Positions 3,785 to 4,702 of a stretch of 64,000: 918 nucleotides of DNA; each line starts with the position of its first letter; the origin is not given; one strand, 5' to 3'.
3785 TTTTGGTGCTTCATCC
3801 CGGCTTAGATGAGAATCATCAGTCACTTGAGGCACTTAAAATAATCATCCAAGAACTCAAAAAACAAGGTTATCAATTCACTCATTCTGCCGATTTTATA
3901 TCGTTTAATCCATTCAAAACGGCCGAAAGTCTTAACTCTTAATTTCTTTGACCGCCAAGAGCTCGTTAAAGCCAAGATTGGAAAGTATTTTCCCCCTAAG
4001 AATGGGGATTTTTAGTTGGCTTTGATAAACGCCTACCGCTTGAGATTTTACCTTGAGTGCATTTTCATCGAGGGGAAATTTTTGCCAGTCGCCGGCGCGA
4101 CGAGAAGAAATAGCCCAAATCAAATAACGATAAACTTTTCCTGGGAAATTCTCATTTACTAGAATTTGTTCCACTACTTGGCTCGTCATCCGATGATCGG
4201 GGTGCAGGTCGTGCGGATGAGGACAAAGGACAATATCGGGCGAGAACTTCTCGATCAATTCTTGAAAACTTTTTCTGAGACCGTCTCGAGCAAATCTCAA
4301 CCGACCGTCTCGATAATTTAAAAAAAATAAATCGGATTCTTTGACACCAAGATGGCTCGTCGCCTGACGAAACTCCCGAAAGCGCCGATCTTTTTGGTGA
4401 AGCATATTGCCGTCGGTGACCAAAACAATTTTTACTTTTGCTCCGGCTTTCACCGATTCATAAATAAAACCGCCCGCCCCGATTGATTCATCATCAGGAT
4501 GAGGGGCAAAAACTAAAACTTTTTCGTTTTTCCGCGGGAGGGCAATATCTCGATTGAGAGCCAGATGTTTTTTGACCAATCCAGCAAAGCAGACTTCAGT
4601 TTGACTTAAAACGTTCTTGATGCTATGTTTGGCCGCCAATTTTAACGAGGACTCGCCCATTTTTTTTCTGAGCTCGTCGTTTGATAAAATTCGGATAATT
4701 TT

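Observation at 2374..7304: Glycoconjugate locus: GT4-LmbE fusion, second GT4, DedA and a PHP-phosphoesterase membrane protein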

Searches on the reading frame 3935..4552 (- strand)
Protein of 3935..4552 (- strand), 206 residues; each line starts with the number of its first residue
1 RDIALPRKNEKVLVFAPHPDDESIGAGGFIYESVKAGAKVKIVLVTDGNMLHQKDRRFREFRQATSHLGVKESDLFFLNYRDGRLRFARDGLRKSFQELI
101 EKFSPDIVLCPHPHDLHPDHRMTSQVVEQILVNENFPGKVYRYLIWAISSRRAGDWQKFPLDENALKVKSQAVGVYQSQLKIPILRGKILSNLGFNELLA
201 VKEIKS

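Call 33: search_protein_representatives(protein=window:3935-4552:-)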
Query: 206 residues. Proteins with E-value up to 0.001 (for the whole library): 11984; up to 1e-10: 2158; up to 1e-30: 27. The best 150 are listed.
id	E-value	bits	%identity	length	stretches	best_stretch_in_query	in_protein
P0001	2.3e-127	438.6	96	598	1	1-205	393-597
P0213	6.1e-46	172.8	50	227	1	2-201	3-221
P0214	2.0e-41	158.0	44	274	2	2-145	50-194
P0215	3.2e-38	147.6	44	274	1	2-201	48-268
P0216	4.3e-38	147.2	44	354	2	8-145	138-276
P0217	8.5e-37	142.9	45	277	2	2-145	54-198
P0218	8.6e-36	139.6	52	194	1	2-133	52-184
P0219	2.3e-35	138.3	41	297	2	2-144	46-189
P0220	1.1e-34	136.1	39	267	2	5-145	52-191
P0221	1.2e-33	132.6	41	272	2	2-145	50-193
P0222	1.2e-33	132.6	41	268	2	5-147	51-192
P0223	1.3e-33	132.6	45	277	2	5-145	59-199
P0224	3.3e-33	131.2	41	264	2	2-146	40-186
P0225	3.3e-33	131.2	40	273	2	2-145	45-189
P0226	5.9e-33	130.4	38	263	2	3-146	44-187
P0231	1.2e-31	126.2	40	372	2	3-145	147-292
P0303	7.8e-20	87.6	43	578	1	9-139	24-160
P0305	9.5e-20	87.3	39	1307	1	11-148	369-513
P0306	1.0e-19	87.1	37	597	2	6-146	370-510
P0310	1.5e-19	86.6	38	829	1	10-144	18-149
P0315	2.3e-19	86.0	41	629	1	9-132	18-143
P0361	5.6e-18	81.5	37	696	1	11-157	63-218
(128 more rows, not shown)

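Call 34: search_protein_families(library=pfam, proteins=[P0306, P0303, P0315, P0310, P0216, P0231, P0305, P0361], max_evalue=0.00001)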
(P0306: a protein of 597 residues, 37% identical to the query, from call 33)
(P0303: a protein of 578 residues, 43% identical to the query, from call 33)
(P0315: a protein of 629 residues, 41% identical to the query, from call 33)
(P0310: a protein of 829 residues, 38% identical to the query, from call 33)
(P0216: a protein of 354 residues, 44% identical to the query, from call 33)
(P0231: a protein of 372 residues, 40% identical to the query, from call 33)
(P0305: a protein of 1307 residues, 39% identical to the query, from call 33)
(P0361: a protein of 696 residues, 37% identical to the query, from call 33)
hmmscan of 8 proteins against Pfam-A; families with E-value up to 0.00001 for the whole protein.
P0306 (597 aa): 3 families
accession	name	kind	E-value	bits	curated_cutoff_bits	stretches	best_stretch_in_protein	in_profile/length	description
PF00535.33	Glycos_transf_2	-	3.8e-24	85.9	23.3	1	34-168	1-130/168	Glycosyl transferase family 2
PF02585.22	PIG-L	-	5.2e-20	72.7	28.2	1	377-494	1-126/129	GlcNAc-PI de-N-acetylase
PF10111.15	Glyco_tranf_2_2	-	8.6e-06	25.9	27.3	0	35-126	2-92/276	Glycosyltransferase like family 2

P0303 (578 aa): 4 families
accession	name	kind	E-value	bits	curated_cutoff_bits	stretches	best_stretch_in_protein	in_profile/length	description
PF02585.22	PIG-L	-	3.7e-33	115.2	28.2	1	28-151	1-128/129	GlcNAc-PI de-N-acetylase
PF00535.33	Glycos_transf_2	-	1.1e-27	97.4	23.3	1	263-427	1-167/168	Glycosyl transferase family 2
PF13641.12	Glyco_tranf_2_3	-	2.1e-11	44.7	27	1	260-448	2-196/230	Glycosyltransferase like family 2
PF10111.15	Glyco_tranf_2_2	-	4.7e-08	33.3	27.3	1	283-456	20-209/276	Glycosyltransferase like family 2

P0315 (629 aa): 4 families
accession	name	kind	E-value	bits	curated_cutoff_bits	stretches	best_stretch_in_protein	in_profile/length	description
PF02585.22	PIG-L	-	1.4e-26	94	28.2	1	22-141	1-128/129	GlcNAc-PI de-N-acetylase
PF00535.33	Glycos_transf_2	-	1e-13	52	23.3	1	258-363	1-112/168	Glycosyl transferase family 2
PF10111.15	Glyco_tranf_2_2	-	1.6e-06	28.3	27.3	1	282-439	28-202/276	Glycosyltransferase like family 2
PF13641.12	Glyco_tranf_2_3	-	2.1e-06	28.4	27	0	257-440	3-198/230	Glycosyltransferase like family 2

P0310 (829 aa): 3 families
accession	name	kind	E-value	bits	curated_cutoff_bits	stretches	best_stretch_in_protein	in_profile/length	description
PF02585.22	PIG-L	-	1.5e-25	90.6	28.2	1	21-135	1-128/129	GlcNAc-PI de-N-acetylase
PF00535.33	Glycos_transf_2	-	8.2e-16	58.8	23.3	1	245-370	1-129/168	Glycosyl transferase family 2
PF13527.13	Acetyltransf_9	-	1e-06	29.2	25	1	563-639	8-86/127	Acetyltransferase (GNAT) domain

P0216 (354 aa): 1 family
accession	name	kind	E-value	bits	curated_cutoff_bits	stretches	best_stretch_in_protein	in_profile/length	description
PF02585.22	PIG-L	-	6.8e-31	107.9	28.2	1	143-261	1-128/129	GlcNAc-PI de-N-acetylase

P0231 (372 aa): 2 families
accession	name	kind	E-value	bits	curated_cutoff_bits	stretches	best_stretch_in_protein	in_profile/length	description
PF07833.16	Cu_amine_oxidN1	-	8.4e-28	96.9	24.2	1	35-141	2-108/108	Copper amine oxidase N-terminal domain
PF02585.22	PIG-L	-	4.3e-24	85.9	28.2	1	157-274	1-128/129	GlcNAc-PI de-N-acetylase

P0305 (1307 aa): 21 families
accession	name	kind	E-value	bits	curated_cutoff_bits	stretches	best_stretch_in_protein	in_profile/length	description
PF00534.26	Glycos_transf_1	-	2.4e-36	125.3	26.4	1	1086-1281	9-172/172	Glycosyl transferases group 1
PF13692.12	Glyco_trans_1_4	-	1.6e-32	113.1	27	1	1093-1267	2-142/142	Glycosyl transferases group 1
PF02585.22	PIG-L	-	3.6e-30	105.5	28.2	1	371-496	1-128/129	GlcNAc-PI de-N-acetylase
PF00515.34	TPR_1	-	4.5e-28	96.3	27.8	2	730-761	3-34/34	Tetratricopeptide repeat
PF07719.23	TPR_2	-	1.3e-27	94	27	2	730-760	3-33/34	Tetratricopeptide repeat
PF13414.12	TPR_11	-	8.7e-25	86.6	26.8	3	702-742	2-42/42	TPR repeat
PF13432.12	TPR_16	-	1.4e-24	86.6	32.7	2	699-760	2-63/65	Tetratricopeptide repeat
PF13480.13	Acetyltransf_6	-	2.1e-21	77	22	1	187-325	3-142/143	Acetyltransferase (GNAT) domain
PF13181.12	TPR_8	-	3.7e-19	67.6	25.7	1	730-761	3-34/34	Tetratricopeptide repeat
PF14559.12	TPR_19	-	8.3e-19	68.1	25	1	639-692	4-57/68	Tetratricopeptide repeat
PF13431.12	TPR_17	-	3.1e-18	64.9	24.4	0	716-749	1-34/34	Tetratricopeptide repeat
PF13428.12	TPR_14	-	1.1e-15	57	23.5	0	660-703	1-44/44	Tetratricopeptide repeat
PF13424.12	TPR_12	-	1.4e-14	54.5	30.1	0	787-847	3-71/77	Tetratricopeptide repeat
PF13176.12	TPR_7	-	1.4e-14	53.3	27.9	0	732-759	3-32/36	Tetratricopeptide repeat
PF13174.12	TPR_6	-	2e-11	44.2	26.3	0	734-760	6-32/33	Tetratricopeptide repeat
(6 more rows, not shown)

P0361 (696 aa): 5 families
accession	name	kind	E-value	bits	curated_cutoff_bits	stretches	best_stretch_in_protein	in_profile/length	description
PF00534.26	Glycos_transf_1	-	6.8e-35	120.6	26.4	1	498-658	5-168/172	Glycosyl transferases group 1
PF13692.12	Glyco_trans_1_4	-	2e-34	119.3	27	1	509-648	2-142/142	Glycosyl transferases group 1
PF02585.22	PIG-L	-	2.4e-28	99.7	28.2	1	65-191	1-128/129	GlcNAc-PI de-N-acetylase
PF13439.12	Glyco_transf_4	-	3e-15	57.1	28.5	1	312-485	1-168/170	Glycosyltransferase Family 4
PF20706.3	GT4-conflict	-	1.2e-10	41.4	26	1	358-613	55-312/385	Family 4 Glycosyltransferase in conflict systems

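Call 46: search_solved_structures(query=window:3935-4552:-, max_evalue=0.001, show_alignments=5)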
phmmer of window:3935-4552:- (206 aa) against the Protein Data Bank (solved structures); distinct sequences matched with E-value up to 0.001: 8.
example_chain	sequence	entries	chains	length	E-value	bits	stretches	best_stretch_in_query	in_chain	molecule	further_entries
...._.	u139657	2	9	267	1.5e-14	57.2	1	6-125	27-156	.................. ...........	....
8bgo_A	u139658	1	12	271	1.5e-14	57.2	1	6-125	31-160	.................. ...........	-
3we7_A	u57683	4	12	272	2e-14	56.8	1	6-127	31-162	Putative uncharacterized protein PH0499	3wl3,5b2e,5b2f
3wl4_A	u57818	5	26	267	2.7e-14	56.4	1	10-127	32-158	Uncharacterized protein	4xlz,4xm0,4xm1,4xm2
1uan_A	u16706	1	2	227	1.9e-08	37.3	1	12-126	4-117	hypothetical protein TT1542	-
2ixd_A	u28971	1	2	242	2e-08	37.2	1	12-134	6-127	LMBE-RELATED PROTEIN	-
5bmo_A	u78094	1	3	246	6.1e-08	35.6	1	4-116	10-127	Putative uncharacterized protein LnmX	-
6p2t_A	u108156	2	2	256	1.7e-07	34.2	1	9-133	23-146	N-acetyl-alpha-D-glucosaminyl L-malate deacetylase 1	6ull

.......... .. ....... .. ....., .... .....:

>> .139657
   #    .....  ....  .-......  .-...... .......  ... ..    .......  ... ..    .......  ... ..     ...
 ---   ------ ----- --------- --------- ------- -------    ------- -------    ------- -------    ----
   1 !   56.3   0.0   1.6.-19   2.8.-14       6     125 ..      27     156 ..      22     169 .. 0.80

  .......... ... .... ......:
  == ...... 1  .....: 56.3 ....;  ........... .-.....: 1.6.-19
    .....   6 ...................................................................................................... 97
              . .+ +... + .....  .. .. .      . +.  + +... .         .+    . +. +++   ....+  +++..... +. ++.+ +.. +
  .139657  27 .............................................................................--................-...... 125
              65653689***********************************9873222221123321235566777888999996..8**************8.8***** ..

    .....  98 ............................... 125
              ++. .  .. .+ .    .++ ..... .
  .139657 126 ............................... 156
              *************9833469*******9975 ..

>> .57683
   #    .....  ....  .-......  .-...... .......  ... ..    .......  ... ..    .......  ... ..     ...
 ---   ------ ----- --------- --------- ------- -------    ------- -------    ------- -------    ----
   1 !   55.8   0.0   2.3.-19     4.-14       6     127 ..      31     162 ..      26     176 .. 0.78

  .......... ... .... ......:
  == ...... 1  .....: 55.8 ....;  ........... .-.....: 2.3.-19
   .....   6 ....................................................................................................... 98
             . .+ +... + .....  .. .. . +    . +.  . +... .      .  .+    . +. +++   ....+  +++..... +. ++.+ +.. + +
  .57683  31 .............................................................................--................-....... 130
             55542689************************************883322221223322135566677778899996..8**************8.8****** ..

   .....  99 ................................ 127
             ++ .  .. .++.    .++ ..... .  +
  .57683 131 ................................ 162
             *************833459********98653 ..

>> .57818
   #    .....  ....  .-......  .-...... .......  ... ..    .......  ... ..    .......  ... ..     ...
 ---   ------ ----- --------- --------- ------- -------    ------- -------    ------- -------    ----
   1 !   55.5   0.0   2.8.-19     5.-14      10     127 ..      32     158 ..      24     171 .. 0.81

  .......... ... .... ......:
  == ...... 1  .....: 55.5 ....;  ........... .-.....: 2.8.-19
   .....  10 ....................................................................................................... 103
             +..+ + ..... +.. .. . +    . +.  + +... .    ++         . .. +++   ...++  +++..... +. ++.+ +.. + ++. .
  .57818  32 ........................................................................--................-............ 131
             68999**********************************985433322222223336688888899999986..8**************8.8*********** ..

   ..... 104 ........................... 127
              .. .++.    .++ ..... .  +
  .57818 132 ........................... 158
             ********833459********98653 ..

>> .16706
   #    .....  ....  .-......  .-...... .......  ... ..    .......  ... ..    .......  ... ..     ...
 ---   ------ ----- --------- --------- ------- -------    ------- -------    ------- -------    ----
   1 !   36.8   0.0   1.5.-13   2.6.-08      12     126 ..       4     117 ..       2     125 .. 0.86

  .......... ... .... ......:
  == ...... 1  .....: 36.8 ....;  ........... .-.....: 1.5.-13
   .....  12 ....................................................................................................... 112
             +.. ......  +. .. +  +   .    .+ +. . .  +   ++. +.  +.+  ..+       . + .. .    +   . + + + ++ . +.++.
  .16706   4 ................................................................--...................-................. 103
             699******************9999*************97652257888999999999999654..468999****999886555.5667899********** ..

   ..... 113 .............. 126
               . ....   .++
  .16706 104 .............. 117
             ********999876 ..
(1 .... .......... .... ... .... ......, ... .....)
